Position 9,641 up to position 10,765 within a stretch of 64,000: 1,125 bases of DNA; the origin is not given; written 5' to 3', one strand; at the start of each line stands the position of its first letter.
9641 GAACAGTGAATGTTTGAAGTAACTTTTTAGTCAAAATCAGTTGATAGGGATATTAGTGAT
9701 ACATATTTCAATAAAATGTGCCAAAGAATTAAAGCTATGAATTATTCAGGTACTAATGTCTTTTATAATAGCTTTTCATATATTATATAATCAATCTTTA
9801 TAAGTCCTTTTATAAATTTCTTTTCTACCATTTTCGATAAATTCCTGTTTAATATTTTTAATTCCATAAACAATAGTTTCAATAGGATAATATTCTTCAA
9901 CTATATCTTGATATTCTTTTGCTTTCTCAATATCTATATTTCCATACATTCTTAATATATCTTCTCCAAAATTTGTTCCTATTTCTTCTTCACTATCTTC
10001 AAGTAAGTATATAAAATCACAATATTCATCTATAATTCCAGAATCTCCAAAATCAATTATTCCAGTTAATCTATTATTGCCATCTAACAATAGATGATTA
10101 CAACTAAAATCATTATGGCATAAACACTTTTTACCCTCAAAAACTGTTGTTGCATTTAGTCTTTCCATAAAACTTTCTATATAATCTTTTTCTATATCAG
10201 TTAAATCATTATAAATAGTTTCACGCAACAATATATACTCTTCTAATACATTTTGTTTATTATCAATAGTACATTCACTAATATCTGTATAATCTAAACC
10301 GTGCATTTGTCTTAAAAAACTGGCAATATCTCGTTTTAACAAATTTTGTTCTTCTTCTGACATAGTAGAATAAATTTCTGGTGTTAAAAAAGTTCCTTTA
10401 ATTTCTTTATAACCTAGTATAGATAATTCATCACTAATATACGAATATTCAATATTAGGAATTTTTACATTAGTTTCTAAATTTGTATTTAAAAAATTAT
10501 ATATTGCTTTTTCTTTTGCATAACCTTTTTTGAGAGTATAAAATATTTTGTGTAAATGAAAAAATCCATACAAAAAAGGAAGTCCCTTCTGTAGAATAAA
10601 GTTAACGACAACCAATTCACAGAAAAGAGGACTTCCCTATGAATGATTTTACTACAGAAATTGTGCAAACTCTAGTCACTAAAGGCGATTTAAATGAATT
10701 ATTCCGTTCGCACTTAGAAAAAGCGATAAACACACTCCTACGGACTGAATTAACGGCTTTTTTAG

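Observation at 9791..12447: Bifunctional gentamicin-resistance gene aac(6')-Ie-aph(2'')-Ia cut exactly at its interdomain linker by an IS256-family element (8-bp duplication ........) and 5'-truncated by IS1216; an IS-initiated ORF could still express the APH(2'') domain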

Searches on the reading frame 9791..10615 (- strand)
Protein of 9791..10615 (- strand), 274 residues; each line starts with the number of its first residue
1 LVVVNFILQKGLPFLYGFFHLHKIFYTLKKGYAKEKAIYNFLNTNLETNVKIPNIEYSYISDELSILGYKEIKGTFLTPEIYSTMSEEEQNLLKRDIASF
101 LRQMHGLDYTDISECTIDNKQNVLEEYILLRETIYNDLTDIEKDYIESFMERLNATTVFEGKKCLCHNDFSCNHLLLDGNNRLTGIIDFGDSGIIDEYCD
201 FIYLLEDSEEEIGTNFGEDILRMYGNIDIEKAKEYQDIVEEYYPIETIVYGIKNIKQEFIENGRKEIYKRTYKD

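Call 10: search_protein_families(library=ncbifam, proteins=[window:9791-10615:-])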
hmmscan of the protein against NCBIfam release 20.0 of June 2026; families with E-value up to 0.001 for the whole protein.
window:9791-10615:- (274 aa): 17 families
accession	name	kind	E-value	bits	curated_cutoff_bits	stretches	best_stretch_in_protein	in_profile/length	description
NF000508.1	APH_2pp_Ia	exception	2.1e-170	565.5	600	1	26-273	30-277/277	aminoglycoside O-phosphotransferase APH(2'')-Ia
NF033692.1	APH_2pp_I_a_f_h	exception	2.9e-150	499.6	475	1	27-274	43-290/290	APH(2'')-Ia/If/Ih family aminoglycoside O-phosphotransferase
NF041446.1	APH_2pp_Ii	exception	1.3e-139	464.8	625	1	27-271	45-289/297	aminoglycoside O-phosphotransferase APH(2'')-Ii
NF000498.2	APH_2pp_If_Ih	exception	7e-138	459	600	1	27-274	45-292/297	APH(2'')-If/Ih family aminoglycoside O-phosphotransferase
NF000015.3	APH_2pp_IIa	exception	1.1e-28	100.2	625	1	34-267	55-289/299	aminoglycoside O-phosphotransferase APH(2'')-IIa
NF000076.3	APH_2pp_Ie_IVa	exception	4.9e-27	95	600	1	49-268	72-296/301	APH(2'')-Ie/IVa family aminoglycoside O-phosphotransferase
NF000132.2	APH_2pp_Ig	exception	3.4e-25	89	620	1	33-267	61-296/306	aminoglycoside O-phosphotransferase APH(2'')-Ig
NF033068.1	APH_3p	equivalog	5.8e-15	55.5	205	1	46-233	60-246/255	APH(3') family aminoglycoside O-phosphotransferase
NF000044.2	APH_2pp_IIIa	exception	2e-14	53.7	625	1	50-264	70-290/306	aminoglycoside O-phosphotransferase APH(2'')-IIIa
NF033059.2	APH_3p_I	exception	1.1e-11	44.6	400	1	49-234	74-257/267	APH(3')-I family aminoglycoside O-phosphotransferase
NF033065.0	APH_3p_IVa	exception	5e-08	32.7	530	1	90-233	107-253/262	aminoglycoside O-phosphotransferase APH(3')-IVa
NF032897.1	APH_3p_V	exception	2.5e-07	30.3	450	1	87-236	100-258/264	APH(3')-V family aminoglycoside O-phosphotransferase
NF032898.2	APH_3p_II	exception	1.5e-06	27.7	360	1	94-233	105-245/256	APH(3')-II family aminoglycoside O-phosphotransferase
NF051474.1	APH_3p_Ia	exception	1.7e-05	24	625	1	95-225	122-252/271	aminoglycoside O-phosphotransferase APH(3')-Ia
NF038057.1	macrolide_MphL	exception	0.00028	20.2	612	1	138-202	166-230/298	macrolide 2'-phosphotransferase MphL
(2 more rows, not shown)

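Call 11: search_protein_families(library=pfam, proteins=[window:9791-10615:-])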
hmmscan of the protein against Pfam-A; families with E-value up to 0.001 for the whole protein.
window:9791-10615:- (274 aa): 1 family
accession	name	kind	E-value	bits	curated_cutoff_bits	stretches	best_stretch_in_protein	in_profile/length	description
PF01636.29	APH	-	1.6e-26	93.9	23.2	1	32-235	37-239/239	Phosphotransferase enzyme family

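Call 12: search_solved_structures(query=window:9794-10615:-, show_alignments=1)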
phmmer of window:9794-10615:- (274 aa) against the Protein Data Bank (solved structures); distinct sequences matched with E-value up to 0.001: 25.
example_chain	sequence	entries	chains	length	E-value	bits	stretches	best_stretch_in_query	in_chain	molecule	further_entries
5iqh_A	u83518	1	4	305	5.4e-162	540.9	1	24-274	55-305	Bifunctional AAC/APH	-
4ork_A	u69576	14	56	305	6.4e-162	540.7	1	24-274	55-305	Bifunctional AAC/APH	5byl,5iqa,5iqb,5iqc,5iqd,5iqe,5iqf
5iqi_A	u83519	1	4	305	1.8e-161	539.2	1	24-274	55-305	Bifunctional AAC/APH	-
6ch4_A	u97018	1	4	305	2.1e-161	539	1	24-274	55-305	Bifunctional AAC/APH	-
3ham_A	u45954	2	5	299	1e-29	107.2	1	33-268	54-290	Aminoglycoside phosphotransferase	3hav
4dtb_A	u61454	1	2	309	2.7e-29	105.8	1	52-268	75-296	APH(2'')-Id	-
3n4v_A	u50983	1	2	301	4.8e-29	105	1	52-268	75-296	APH(2'')-Id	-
3sg8_A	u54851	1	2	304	4.8e-29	105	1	52-268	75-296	APH(2'')-Id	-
3sg9_A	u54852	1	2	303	4.9e-29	105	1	52-268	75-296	APH(2'')-Id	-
3sgc_A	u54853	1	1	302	5.5e-29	104.8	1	52-268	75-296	APH(2'')-Id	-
3n4t_A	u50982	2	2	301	7.9e-29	104.3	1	52-268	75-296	APH(2'')-Id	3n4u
6cd7_A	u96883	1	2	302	8e-29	104.3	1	52-268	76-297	APH(2'')-Id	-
4dt8_A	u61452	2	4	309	8.2e-29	104.3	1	52-268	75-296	APH(2'')-Id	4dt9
4n57_A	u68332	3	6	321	9.4e-29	104.1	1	52-268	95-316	APH(2'')-Id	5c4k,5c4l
3uzr_A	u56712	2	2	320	9.5e-29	104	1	33-261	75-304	Aminoglycoside phosphotransferase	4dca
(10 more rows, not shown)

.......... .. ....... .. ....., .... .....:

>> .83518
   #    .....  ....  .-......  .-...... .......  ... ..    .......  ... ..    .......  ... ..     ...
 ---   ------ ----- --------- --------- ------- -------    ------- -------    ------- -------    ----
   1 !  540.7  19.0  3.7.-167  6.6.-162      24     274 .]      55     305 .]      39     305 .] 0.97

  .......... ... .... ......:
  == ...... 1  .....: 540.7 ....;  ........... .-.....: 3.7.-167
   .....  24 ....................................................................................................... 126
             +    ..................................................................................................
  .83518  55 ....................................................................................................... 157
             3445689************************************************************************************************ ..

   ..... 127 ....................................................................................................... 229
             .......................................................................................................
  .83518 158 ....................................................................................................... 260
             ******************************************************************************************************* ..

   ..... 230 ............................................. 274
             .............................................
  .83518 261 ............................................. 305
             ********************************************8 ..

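Call 62: find_encoding_contigs(protein=window:9791-10573:-, flank=5000, max_places=8)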
Protein window:9791-10573:- (260 aa): 7 contigs read that carry it; 2 places shown.
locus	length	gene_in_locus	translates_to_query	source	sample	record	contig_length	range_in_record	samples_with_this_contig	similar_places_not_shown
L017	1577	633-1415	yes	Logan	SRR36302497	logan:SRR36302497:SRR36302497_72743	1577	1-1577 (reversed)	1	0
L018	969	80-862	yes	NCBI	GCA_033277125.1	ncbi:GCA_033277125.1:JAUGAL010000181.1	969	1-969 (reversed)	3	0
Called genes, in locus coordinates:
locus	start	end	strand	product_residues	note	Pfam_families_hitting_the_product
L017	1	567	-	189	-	PF00872:Transposase_mut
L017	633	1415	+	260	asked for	PF01636:APH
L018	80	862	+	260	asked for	PF01636:APH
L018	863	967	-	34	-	?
